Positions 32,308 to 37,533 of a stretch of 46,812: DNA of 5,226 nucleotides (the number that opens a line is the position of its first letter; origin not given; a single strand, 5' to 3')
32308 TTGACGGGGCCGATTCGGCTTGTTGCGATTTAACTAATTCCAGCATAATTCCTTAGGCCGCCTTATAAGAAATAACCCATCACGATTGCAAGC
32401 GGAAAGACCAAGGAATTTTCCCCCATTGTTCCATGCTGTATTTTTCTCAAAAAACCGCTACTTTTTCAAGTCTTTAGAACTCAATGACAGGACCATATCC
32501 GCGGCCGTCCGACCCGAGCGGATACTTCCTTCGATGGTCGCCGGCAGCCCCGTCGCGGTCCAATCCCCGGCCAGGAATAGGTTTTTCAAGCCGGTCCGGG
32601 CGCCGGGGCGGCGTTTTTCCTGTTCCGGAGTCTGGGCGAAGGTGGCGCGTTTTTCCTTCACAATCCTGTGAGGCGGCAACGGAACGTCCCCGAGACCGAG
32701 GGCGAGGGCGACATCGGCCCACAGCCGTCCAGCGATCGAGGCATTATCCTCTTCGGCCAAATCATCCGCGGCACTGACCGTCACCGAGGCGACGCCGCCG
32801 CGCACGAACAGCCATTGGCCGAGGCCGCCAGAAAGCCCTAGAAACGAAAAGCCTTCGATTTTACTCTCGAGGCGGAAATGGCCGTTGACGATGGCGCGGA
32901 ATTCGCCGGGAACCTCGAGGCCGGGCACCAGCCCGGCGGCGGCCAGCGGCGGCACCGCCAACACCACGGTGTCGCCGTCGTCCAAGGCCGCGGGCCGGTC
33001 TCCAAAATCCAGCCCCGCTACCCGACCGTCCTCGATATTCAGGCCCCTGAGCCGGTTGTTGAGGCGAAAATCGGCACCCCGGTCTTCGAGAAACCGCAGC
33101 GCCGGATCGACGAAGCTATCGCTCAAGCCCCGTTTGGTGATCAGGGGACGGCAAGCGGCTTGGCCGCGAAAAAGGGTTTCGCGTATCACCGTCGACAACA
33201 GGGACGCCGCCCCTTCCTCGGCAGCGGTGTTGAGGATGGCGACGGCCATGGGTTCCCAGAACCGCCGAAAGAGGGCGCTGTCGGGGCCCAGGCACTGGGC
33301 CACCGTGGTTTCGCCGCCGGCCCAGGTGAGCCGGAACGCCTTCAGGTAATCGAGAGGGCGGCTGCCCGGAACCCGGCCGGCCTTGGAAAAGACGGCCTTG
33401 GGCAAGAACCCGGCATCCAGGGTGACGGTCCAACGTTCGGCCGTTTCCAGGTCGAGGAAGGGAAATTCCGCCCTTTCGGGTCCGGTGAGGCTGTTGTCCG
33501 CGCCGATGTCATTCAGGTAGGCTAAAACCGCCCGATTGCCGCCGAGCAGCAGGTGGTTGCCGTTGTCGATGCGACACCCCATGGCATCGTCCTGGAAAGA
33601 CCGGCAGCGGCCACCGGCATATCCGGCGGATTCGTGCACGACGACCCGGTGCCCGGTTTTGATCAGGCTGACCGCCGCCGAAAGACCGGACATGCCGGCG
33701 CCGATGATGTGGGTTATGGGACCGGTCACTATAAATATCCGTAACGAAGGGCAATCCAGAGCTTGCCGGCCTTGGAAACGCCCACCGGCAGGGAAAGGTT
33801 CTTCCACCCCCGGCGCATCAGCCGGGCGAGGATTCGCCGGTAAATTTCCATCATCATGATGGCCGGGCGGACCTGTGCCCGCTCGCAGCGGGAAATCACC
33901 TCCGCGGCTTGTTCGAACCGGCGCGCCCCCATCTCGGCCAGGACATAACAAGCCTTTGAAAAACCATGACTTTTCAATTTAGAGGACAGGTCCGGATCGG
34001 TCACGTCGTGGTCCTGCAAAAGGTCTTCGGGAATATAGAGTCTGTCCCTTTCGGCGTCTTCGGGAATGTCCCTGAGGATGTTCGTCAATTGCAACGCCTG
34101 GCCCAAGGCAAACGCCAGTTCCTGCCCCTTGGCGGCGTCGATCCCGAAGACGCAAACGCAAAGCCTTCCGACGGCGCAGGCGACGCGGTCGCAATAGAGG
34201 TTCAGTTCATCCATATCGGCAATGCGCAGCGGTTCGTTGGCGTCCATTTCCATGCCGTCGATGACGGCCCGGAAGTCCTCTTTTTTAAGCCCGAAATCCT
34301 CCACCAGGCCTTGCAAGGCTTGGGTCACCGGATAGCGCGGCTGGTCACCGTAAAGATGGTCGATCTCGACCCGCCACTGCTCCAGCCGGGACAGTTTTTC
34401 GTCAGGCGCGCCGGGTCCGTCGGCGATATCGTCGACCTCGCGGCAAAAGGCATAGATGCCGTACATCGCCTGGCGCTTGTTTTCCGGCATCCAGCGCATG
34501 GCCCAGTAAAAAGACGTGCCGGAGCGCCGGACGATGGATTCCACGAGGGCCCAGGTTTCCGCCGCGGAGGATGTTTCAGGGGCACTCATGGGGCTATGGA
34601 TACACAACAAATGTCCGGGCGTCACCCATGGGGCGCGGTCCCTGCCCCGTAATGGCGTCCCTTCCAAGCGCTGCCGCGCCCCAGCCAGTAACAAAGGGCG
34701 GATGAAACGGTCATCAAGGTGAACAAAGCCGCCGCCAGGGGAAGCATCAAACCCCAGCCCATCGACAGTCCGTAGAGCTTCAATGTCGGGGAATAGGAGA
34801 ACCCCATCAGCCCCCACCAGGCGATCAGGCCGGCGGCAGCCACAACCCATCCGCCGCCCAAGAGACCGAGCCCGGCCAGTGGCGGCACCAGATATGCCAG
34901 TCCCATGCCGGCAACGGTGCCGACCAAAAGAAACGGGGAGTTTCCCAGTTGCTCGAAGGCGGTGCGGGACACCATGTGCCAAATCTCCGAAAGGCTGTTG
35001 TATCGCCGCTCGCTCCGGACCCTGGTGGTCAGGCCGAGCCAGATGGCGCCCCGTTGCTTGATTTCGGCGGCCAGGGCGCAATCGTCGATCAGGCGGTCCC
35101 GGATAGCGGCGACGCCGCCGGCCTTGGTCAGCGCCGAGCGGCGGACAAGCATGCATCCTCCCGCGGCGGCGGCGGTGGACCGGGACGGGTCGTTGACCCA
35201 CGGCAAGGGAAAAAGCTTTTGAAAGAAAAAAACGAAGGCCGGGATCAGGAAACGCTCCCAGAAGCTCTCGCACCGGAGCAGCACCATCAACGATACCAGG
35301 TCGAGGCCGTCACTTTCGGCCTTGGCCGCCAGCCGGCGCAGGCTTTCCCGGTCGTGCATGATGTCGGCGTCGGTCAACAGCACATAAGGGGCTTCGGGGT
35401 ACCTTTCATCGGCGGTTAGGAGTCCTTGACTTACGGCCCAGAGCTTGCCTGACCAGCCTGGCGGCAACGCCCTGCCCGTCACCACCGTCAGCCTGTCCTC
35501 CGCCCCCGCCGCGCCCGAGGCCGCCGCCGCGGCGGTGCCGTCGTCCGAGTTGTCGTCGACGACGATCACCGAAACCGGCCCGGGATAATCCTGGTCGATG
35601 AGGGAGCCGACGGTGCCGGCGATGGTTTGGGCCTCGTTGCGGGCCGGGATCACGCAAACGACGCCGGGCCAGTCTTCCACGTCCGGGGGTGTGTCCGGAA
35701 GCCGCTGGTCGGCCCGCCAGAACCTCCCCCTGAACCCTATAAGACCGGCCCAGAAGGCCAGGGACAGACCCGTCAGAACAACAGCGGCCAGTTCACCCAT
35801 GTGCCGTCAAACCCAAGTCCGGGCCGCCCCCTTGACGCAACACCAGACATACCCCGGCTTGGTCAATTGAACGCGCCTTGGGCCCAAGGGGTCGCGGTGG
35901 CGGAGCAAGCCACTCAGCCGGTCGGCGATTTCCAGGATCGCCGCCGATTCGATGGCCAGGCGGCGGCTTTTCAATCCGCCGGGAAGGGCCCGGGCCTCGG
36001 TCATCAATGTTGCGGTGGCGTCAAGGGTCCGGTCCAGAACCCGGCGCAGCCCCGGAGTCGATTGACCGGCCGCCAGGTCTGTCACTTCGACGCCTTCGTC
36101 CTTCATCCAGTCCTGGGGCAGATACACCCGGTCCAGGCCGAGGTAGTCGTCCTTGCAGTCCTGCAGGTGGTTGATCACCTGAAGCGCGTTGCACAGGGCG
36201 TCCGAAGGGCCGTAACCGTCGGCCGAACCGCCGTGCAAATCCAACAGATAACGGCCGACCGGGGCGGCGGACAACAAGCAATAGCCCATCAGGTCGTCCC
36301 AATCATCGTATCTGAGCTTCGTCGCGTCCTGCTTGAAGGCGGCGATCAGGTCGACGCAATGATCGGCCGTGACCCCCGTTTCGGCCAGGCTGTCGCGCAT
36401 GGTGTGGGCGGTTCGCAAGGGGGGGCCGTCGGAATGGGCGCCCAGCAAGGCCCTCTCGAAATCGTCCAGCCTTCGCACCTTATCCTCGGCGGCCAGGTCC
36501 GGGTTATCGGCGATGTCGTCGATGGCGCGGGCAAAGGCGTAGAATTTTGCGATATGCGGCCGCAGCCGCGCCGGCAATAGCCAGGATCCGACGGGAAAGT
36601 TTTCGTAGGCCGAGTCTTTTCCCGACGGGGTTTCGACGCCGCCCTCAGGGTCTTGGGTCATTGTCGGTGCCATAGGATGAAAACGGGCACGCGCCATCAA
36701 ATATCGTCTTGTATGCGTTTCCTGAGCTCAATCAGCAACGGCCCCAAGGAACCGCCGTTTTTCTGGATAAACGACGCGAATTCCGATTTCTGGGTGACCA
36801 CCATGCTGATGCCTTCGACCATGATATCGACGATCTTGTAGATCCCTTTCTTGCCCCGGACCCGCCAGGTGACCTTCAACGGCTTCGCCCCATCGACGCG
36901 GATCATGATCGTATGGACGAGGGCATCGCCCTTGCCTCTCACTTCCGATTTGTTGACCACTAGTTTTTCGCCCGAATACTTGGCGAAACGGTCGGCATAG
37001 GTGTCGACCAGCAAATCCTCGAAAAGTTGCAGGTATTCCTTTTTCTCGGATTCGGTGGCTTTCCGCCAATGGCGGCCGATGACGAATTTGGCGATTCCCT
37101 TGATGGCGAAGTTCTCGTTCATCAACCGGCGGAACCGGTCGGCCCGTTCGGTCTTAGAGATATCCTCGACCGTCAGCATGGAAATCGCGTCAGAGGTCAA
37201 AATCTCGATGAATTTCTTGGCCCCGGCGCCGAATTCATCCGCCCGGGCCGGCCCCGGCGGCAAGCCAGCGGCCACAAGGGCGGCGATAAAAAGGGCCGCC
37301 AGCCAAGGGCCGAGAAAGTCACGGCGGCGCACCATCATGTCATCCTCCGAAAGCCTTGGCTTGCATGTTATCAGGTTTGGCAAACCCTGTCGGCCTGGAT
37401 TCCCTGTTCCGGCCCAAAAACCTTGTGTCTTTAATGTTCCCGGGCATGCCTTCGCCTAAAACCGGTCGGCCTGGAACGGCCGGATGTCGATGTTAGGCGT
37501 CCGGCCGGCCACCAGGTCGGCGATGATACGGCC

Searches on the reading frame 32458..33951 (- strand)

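Call 5: search_protein_families(library=pfam, proteins=[window:32458-33951:-], max_evalue=0.01)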
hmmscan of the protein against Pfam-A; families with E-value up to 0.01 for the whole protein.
window:32458-33951:- (497 aa): 6 families
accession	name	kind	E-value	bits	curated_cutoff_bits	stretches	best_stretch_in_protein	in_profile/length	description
PF01593.30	Amino_oxidase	-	2.7e-39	136.2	19.8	1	87-488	1-443/443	Flavin containing amine oxidoreductase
PF13450.12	NAD_binding_8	-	9.5e-13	48.7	21.9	1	82-148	1-67/68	NAD(P)-binding Rossmann-like domain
PF01266.30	DAO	-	2.3e-06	27.8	27.9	1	82-112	4-35/353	FAD dependent oxidoreductase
PF06100.17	MCRA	-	2.5e-05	23.8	23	0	81-132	5-60/495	MCRA family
PF00890.30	FAD_binding_2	-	0.00014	21.6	20.4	1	82-114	4-36/414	FAD binding domain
PF12831.13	FAD_oxidored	-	0.0013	18.5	27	1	82-115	4-37/416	FAD dependent oxidoreductase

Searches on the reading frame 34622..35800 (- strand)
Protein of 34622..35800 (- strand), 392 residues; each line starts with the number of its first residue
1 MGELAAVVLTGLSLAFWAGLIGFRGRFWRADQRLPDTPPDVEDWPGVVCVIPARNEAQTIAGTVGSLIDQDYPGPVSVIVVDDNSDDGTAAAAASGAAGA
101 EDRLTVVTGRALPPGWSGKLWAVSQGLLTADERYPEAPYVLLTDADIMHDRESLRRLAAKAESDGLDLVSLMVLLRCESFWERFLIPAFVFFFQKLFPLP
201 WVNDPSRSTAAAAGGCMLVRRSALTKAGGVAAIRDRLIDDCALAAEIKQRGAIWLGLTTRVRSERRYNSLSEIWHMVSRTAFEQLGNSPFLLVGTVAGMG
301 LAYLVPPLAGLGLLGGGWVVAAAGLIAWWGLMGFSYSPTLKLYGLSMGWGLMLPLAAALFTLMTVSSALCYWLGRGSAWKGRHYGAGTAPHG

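Call 46: search_protein_families(library=pfam, proteins=[window:34622-35800:-], max_evalue=0.0001)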
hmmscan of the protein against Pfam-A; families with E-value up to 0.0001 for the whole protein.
window:34622-35800:- (392 aa): 3 families
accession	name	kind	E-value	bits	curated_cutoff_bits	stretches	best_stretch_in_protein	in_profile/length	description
PF00535.33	Glycos_transf_2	-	3.2e-19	69.9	23.3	1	50-224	3-164/168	Glycosyl transferase family 2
PF13506.12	Glyco_transf_21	-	6.1e-18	65.3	21.7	1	113-279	12-171/174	Glycosyl transferase family 21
PF13641.12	Glyco_tranf_2_3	-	1.2e-12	48.7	27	1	45-251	1-198/230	Glycosyltransferase like family 2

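Call 80: search_protein_families(library=ncbifam, proteins=[window:34622-35800:-], max_evalue=1e-10)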
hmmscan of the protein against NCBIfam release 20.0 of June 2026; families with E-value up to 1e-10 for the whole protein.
window:34622-35800:- (392 aa): 3 families
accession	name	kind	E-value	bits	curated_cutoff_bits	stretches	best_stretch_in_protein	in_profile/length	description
TIGR03469.1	HpnB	hypoth_equivalog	7.4e-157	522.3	379.25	1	8-384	3-384/386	hopene-associated glycosyltransferase HpnB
NF045692.1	OglycostaseCruG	equivalog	4.4e-29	101.6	600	1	36-279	32-271/386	2'-O-glycosyltransferase CruG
TIGR03472.1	HpnI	equivalog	1.7e-12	46.9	310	1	37-381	33-359/373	bacteriohopanetetrol glucosamine biosynthesis glycosyltransferase HpnI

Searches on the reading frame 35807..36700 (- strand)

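Call 46: search_protein_families(library=pfam, proteins=[window:35807-36700:-], max_evalue=0.0001)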
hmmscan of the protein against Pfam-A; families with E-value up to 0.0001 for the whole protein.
window:35807-36700:- (297 aa): 1 family
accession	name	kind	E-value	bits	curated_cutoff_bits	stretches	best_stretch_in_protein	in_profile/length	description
PF00494.24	SQS_PSY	-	3.1e-54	184.9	26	1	32-281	5-261/263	Squalene/phytoene synthase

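Call 80: search_protein_families(library=ncbifam, proteins=[window:35807-36700:-], max_evalue=1e-10)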
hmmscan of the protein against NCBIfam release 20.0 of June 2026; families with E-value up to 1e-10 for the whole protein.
window:35807-36700:- (297 aa): 4 families
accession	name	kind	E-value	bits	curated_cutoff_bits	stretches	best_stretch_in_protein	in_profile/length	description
TIGR03464.1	HpnC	equivalog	4.4e-82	275.6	250.45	1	28-291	2-265/267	squalene synthase HpnC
TIGR03465.1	HpnD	equivalog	1e-31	109.9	278.6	1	33-292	7-265/267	presqualene diphosphate synthase HpnD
NF045921.1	PhytnSynCrtBRhod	equivalog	1.8e-14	54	500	1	34-238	20-222/307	15-cis-phytoene synthase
NF042419.1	Phyto_syn_CrtB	equivalog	1.7e-11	44.2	480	1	35-243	18-234/306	15-cis-phytoene synthase CrtB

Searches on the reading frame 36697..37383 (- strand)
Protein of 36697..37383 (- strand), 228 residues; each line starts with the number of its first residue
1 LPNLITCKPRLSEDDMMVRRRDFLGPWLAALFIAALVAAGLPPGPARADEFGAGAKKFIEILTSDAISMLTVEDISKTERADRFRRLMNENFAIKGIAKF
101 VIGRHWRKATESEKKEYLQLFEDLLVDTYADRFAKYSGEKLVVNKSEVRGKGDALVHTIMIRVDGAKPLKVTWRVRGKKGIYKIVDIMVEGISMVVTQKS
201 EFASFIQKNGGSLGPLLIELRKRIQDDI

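Call 46: search_protein_families(library=pfam, proteins=[window:36697-37383:-], max_evalue=0.0001)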
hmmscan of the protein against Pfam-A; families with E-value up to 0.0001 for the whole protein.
window:36697-37383:- (228 aa): 1 family
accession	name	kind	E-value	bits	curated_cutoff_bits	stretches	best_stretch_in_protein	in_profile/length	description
PF05494.18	MlaC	-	4.9e-39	134.2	26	1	71-212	12-156/166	MlaC protein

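Call 80: search_protein_families(library=ncbifam, proteins=[window:36697-37383:-], max_evalue=1e-10)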
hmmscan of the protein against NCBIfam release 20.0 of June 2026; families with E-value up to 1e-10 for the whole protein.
window:36697-37383:- (228 aa): 2 families
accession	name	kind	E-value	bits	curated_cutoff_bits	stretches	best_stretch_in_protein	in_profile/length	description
TIGR03481.1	HpnM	hypoth_equivalog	4.8e-28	97.8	160.1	1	52-212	25-185/200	hopanoid biosynthesis associated membrane protein HpnM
NF011697.0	PRK15117.1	equivalog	5.2e-14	52.5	195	1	93-210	69-189/211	phospholipid-binding protein MlaC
